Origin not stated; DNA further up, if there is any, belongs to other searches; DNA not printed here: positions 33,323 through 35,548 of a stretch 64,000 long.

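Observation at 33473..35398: A domain-minimal Mfd has no UvrA-recruiting or autoinhibitory modules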

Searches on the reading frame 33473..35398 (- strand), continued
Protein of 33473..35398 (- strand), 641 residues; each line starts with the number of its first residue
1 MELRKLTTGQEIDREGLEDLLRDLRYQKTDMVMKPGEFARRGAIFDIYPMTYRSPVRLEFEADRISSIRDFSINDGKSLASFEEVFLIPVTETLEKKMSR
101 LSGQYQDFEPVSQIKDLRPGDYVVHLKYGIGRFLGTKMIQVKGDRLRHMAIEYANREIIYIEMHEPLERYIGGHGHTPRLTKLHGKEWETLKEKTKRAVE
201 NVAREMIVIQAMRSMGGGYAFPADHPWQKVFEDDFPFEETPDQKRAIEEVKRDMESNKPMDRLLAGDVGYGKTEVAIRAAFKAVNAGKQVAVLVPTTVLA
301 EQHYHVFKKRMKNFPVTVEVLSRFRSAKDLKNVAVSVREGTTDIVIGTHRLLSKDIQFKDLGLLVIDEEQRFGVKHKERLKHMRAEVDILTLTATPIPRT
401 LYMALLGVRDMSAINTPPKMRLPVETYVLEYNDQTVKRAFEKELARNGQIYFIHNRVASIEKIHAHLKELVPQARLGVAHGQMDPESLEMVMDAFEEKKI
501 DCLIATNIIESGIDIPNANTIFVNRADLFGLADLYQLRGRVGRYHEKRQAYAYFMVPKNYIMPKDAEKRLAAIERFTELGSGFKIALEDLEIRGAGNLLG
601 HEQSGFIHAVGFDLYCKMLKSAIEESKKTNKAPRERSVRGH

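Call 23: find_related_loci(query=window:33473-35398:-, collection=genome_contigs, flank=10000)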
Query window:33473-35398:- (641 aa) in genome_contigs; peptide patterns used: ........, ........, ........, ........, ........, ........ (x = any residue, [..] = any of these).
363 stretches matched a pattern; 276 encode a relative of the query (tblastn E <= 1e-3); the best 80 are kept; 80 distinct loci.
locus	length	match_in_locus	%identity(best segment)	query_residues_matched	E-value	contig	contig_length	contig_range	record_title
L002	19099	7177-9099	87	1-641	0e+0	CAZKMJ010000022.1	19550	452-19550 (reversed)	MAG TPA_asm: uncultured bacterium isolate SRP342105_co1_334 genome assembly, contig: NODE_3695_length_19550_cov_5.112901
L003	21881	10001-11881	66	1-627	0e+0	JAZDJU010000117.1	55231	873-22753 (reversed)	MAG: Candidatus Omnitrophota bacterium isolate MEGAHIT-group-0.500 k141_6277181, whole genome shotgun sequence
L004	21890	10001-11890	66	1-630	0e+0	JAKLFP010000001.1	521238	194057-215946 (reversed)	MAG: Candidatus Omnitrophota bacterium isolate RA.bin19 RA.bin19_1, whole genome shotgun sequence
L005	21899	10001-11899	66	1-632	0e+0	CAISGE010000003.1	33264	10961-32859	MAG: Candidatus Omnitrophica bacterium isolate AM-lipid-02-D9_bin-1187 genome assembly, contig: bin-1187:03/80, whole ge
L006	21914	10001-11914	65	1-638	0e+0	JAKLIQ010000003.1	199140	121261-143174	MAG: Candidatus Omnitrophota bacterium isolate RA.bin90 RA.bin90_3, whole genome shotgun sequence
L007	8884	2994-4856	52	5-632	0e+0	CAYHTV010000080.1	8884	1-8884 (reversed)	MAG TPA_asm: uncultured Planctomycetales bacterium isolate ERP119705_co15_632 genome assembly, contig: NODE_9544_length_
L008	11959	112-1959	51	5-627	0e+0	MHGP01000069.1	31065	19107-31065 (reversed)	MAG: Omnitrophica WOR_2 bacterium RIFCSPHIGHO2_02_FULL_48_11 rifcsphigho2_02_scaffold_4237, whole genome shotgun sequenc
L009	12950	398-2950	54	26-624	0e+0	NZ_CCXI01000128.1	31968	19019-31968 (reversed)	Clostridium polynesiense strain MS1, whole genome shotgun sequence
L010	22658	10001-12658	53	6-638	0e+0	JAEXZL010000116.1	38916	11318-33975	MAG: Bacillota bacterium isolate OH_HDB_228 k127_1203229, whole genome shotgun sequence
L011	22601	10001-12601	54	9-627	0e+0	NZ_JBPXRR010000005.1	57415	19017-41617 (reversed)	Pseudalkalibacillus sp. Hm43 Hm43_ctg05, whole genome shotgun sequence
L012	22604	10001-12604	55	8-627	0e+0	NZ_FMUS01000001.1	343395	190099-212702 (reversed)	Alkaliphilus peptidifermentans DSM 18978, whole genome shotgun sequence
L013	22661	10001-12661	54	5-638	0e+0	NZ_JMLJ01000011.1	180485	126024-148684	Clostridium hydrogeniformans DSM 21757 BR69DRAFT_scaffold00008.8_C, whole genome shotgun sequence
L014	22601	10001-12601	54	9-627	0e+0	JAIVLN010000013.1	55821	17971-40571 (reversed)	Rossellomorea aquimaris strain EaN35-1 EaN35-1_ctg0019, whole genome shotgun sequence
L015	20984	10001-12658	55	6-638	0e+0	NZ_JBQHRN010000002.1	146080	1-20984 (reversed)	Clostridium sp. HCP1S3_C6 contig00002, whole genome shotgun sequence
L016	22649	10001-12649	53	6-638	0e+0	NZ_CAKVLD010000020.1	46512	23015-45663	MAG: uncultured Clostridium sp. isolate REFINED_METABAT215_TOP10_CONTIGS_1500_ASSEMBLY_K77_MERGED__Nepal_MoBio_Fiber-Had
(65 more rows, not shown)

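Call 46: predict_structure(alignment_id=A1)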
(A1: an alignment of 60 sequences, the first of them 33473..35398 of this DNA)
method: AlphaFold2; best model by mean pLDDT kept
length: 641 residues; sequences in the alignment: 60
mean_pLDDT: 71.8   pTM: 0.59
mean pLDDT of the five models: 71.8, 69.6, 69.0, 65.8, 62.7
residues with pLDDT >= 90: 85; 70-90: 290; 50-70: 171; < 50: 95
segments of 3 or more residues with pLDDT < 50: 101-112, 172-176, 508-518, 530-547, 575-611, 631-641
pLDDT, mean of each block of 10 residues (from residue 1): 80 84 85 81 80 81 81 64 84 68 35 61 75 86 83 86 71 53 70 66 69 69 90 81 90 89 75 89 94 79 83 92 84 93 91 88 83 61 84 65 62 72 62 85 83 75 89 86 68 78 65 44 61 41 47 68 55 48 45 37 43 58 67 35 31
secondary structure, 60 per line:
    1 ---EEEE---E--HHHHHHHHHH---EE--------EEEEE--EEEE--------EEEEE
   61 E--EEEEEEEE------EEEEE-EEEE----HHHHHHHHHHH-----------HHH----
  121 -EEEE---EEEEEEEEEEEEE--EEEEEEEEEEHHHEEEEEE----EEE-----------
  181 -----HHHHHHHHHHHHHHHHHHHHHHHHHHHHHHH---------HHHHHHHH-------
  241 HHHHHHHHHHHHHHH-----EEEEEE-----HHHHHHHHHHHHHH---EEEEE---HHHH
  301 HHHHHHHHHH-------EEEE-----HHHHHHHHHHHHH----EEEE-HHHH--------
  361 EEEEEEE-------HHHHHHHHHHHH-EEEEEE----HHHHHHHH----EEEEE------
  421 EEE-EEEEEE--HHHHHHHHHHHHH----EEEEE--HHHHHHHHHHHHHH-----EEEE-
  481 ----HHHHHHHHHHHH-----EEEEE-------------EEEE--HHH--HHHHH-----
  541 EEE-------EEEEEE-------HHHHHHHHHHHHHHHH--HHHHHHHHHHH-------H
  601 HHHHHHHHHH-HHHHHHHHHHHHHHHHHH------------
elements in order: E4-7 H14-23 E37-41 E44-47 E56-61 E64-71 E78-82 E84-87 H92-102 E122-125 E129-141 E144-153 E157-162 E167-169 H186-216 H226-233 H241-255 E261-266 H272-285 E289-293 H297-310 E318-321 H327-339 E344-347 H349-352 E361-367 H375-386 E388-393 H398-405 E410-414 E421-423 E425-430 H433-445 E450-454 H457-470 E476-479 H485-496 E502-506 E520-523 H531-535 E541-543 E551-556 H564-579 H582-592 H600-610 H612-629

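Call 50: fold_search(model_id=the predicted structure, library=pdb)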
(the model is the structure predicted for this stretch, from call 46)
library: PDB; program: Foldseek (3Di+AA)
matches with E <= 10: 1943; with E <= 0.001: 687
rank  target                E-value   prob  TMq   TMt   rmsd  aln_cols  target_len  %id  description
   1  6ac8_A                3.7e-56  1.00  0.63  0.37  15.5       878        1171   34  Crystal structure of Mycobacterium smegmatis Mfd at 2.75 A resolution (released 2019-08-28)
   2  6ac8_B                6.5e-55  1.00  0.62  0.37  15.8       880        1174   34  Crystal structure of Mycobacterium smegmatis Mfd at 2.75 A resolution (released 2019-08-28)
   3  6acx_B                2.6e-53  1.00  0.63  0.37  15.6       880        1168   34  Crystal structure of Mycobacterium smegmatis Mfd in complex with ADP + Pi at 3.5 A resolution. (released 2019-08-28)
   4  6ac6_A                4.4e-53  1.00  0.61  0.37  13.6       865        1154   34  Ab initio crystal structure of Selenomethionine labelled Mycobacterium smegmatis Mfd (released 2019-08-28)
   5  2eyq_A                2.1e-52  1.00  0.54  0.34  16.3       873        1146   34  Crystal structure of Escherichia coli transcription-repair coupling factor (released 2006-02-28)
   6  9n11_A                5.7e-52  1.00  0.57  0.34  24.8       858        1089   34  Mfd-bound E.coli RNA polymerase elongation complex + ADP-BeF3 - L1.5 state (released 2025-10-15)
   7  6acx_A                8.5e-52  1.00  0.63  0.37  15.8       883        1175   34  Crystal structure of Mycobacterium smegmatis Mfd in complex with ADP + Pi at 3.5 A resolution. (released 2019-08-28)
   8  2eyq_B                1.6e-51  1.00  0.54  0.34  16.5       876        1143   34  Crystal structure of Escherichia coli transcription-repair coupling factor (released 2006-02-28)
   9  6aca                  5.7e-51  1.00  0.61  0.37  15.6       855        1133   36  Crystal structure of Mycobacterium tuberculosis Mfd at 3.6 A resolution (released 2019-08-28)
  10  6x2f_A                1.3e-50  1.00  0.52  0.31  25.7       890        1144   33  Mfd-bound E.coli RNA polymerase elongation complex - L2 state (released 2021-02-03)
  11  6x26_A                3.1e-49  1.00  0.68  0.40  15.8       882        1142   34  Mfd-bound E.coli RNA polymerase elongation complex - L1 state (released 2021-02-03)
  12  6ac6_B                4.8e-49  1.00  0.60  0.36  15.0       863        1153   34  Ab initio crystal structure of Selenomethionine labelled Mycobacterium smegmatis Mfd (released 2019-08-28)
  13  6xeo_A                8.2e-42  1.00  0.59  0.36  14.7       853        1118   34  Structure of Mfd bound to dsDNA (released 2020-08-19)
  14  6m6a_M                3.4e-33  1.00  0.47  0.63  17.3       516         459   44  Cryo-EM structure of Thermus thermophilus Mfd in complex with RNA polymerase (released 2020-10-14)
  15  7ssg_A                4.0e-29  1.00  0.48  0.78   6.2       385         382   55  Mfd DNA complex (released 2022-05-25)
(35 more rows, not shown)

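Call 51: list_cluster_members(proteins=[P0001, P0121, P0123, P0122, P0124, P0125, P0126, P0127, P0215, P0161])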
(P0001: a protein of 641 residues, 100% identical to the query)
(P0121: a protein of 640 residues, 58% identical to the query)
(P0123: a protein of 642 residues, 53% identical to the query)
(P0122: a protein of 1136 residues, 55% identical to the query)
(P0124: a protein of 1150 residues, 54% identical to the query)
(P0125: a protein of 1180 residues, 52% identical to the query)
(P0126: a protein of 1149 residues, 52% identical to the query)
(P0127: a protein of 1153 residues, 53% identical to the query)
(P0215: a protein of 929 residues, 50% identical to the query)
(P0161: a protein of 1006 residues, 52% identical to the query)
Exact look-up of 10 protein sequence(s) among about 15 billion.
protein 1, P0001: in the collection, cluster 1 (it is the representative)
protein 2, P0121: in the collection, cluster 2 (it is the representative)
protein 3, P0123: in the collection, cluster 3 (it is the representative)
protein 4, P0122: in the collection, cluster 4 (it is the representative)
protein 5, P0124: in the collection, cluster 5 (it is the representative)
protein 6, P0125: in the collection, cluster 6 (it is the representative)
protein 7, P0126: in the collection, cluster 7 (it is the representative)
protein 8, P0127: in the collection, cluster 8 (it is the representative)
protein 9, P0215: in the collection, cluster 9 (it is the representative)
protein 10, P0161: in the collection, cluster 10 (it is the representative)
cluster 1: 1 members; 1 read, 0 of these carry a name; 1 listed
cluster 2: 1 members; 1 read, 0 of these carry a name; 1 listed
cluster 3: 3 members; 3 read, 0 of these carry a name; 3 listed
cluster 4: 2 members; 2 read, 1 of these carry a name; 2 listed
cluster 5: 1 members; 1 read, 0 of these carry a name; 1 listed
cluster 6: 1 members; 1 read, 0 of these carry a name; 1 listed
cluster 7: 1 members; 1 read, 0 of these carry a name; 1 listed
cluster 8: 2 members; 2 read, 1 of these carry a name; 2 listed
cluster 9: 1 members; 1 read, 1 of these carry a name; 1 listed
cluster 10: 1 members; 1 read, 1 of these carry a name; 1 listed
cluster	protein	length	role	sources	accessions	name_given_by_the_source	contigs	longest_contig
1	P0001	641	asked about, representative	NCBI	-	-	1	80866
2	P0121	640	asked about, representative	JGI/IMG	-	-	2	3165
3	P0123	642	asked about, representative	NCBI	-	-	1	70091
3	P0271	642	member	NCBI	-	-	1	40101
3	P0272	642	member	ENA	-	-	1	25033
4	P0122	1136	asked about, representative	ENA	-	-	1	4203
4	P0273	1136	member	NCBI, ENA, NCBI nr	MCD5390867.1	transcription-repair coupling factor [candidate division NPL-UPA2 bacterium]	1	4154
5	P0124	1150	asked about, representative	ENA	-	-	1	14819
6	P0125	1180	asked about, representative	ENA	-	-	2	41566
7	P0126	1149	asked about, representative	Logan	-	-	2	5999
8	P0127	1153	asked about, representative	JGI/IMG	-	-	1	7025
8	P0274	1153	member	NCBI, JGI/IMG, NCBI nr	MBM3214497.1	transcription-repair coupling factor [Candidatus Poribacteria bacterium]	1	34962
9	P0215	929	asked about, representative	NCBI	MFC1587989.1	transcription-repair coupling factor, partial [Planctomycetota bacterium]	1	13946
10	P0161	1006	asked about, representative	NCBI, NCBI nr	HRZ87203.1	MAG TPA: transcription-repair coupling factor, partial [bacterium] | transcription-repair coupling factor [bacterium]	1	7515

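Call 52: find_encoding_contigs(protein=P0001, flank=10000, max_places=3)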
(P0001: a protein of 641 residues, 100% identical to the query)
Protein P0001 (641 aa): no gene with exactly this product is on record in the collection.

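Call 67: list_cluster_members(proteins=[P0254, P0175, P0138, P0141, P0149, P0166])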
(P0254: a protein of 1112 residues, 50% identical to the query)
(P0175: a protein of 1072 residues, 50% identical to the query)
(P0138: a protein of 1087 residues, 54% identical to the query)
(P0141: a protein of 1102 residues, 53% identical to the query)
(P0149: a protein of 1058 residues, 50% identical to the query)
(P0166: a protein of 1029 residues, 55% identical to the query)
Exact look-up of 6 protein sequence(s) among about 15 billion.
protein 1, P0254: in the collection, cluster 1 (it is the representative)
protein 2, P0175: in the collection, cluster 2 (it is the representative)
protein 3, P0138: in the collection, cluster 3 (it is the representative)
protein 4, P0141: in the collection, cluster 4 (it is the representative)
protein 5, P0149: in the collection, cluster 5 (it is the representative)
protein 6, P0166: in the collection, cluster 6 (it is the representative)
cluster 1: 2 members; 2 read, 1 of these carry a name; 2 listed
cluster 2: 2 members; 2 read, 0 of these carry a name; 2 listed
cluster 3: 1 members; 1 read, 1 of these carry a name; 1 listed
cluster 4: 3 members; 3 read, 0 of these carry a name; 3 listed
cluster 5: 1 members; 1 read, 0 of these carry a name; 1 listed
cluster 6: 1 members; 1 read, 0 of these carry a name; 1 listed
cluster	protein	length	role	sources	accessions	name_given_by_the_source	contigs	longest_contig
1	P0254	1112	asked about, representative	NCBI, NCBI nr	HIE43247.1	MAG TPA: transcription-repair coupling factor [Candidatus Omnitrophica bacterium] | transcription-repair coupling factor [Candidatus Omnitrophota bacterium]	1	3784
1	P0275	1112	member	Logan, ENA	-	-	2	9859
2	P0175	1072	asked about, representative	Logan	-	-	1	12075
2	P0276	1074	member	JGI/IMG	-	-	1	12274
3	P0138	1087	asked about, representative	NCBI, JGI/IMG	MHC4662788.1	MAG: transcription-repair coupling factor [Planctomycetota bacterium] | transcription-repair coupling factor (superfamily II helicase)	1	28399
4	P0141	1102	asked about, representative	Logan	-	-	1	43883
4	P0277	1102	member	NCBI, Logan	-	-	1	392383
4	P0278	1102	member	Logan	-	-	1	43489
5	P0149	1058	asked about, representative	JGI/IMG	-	-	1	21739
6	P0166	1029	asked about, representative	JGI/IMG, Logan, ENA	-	-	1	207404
